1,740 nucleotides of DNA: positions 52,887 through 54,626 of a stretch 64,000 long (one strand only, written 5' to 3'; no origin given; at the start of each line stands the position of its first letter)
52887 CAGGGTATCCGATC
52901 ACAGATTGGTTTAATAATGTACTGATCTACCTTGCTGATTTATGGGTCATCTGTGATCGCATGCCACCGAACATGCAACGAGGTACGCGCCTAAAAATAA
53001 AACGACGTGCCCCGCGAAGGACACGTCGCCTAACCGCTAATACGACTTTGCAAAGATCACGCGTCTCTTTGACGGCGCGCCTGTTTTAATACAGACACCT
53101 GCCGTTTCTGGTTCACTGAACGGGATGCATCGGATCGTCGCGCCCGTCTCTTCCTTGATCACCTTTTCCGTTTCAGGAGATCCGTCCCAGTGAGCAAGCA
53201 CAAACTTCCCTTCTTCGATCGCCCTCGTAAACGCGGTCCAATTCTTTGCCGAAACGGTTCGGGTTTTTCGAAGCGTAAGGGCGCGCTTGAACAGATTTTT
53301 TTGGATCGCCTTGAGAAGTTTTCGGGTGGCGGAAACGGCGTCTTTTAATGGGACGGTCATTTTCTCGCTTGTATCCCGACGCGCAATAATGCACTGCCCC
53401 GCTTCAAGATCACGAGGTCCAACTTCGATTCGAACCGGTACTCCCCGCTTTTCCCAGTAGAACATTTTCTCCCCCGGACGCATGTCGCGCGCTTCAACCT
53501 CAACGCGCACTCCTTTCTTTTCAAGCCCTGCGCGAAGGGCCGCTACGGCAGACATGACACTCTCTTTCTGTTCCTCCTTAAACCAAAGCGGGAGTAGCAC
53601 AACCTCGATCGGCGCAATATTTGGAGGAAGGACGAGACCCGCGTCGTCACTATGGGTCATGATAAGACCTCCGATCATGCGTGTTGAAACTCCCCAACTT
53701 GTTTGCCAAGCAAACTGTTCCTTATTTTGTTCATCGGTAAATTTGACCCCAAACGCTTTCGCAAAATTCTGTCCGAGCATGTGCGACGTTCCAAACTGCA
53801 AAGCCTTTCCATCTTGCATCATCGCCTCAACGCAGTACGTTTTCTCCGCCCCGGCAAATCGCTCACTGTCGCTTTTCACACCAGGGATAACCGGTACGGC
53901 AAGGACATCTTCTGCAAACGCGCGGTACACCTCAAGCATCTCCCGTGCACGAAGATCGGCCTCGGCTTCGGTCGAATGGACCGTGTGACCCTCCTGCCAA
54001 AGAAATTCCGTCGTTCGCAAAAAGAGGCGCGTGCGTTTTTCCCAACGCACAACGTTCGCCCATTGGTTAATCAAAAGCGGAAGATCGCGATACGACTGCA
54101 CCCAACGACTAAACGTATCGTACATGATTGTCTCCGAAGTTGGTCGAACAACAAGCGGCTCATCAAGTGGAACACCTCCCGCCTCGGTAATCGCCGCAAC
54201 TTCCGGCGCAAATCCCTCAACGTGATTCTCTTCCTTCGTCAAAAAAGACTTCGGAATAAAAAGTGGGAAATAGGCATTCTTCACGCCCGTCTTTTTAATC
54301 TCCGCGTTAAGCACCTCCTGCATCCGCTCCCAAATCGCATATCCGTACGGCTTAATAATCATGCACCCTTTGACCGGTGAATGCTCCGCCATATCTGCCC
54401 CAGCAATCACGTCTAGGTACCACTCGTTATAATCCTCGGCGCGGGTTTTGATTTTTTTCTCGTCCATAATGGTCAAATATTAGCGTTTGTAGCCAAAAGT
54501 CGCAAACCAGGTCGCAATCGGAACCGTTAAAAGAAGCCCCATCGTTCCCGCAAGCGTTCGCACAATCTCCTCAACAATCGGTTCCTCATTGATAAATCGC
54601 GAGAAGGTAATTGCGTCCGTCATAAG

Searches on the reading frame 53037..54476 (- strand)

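Call 22: search_protein_families(library=ncbifam, max_evalue=0.00001, proteins=[window:53037-54476:-])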
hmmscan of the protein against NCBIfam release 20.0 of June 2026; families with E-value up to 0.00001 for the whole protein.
window:53037-54476:- (479 aa): 7 families
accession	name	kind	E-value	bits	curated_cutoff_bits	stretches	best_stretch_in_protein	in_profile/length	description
TIGR00408.1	proS_fam_I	equivalog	5.1e-173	576.3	437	1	11-479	3-475/475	proline--tRNA ligase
NF006625.0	PRK09194.1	equivalog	4.3e-35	121.7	558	2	216-382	393-556/559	proline--tRNA ligase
NF008979.1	PRK12325.1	exception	4e-33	114.9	550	2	215-382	269-434/437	proline--tRNA ligase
TIGR00409.1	proS_fam_II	equivalog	2.4e-30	106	306.7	2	221-379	404-560/568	proline--tRNA ligase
TIGR00418.1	thrS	equivalog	4.3e-12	45.7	383.65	1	237-385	421-562/565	threonine--tRNA ligase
NF003068.0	PRK03991.1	equivalog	4.8e-08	31.8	484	1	238-390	441-594/613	threonine--tRNA ligase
NF003211.1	PRK04173.1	equivalog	5.2e-06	25.6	312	0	280-380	355-450/454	glycine--tRNA ligase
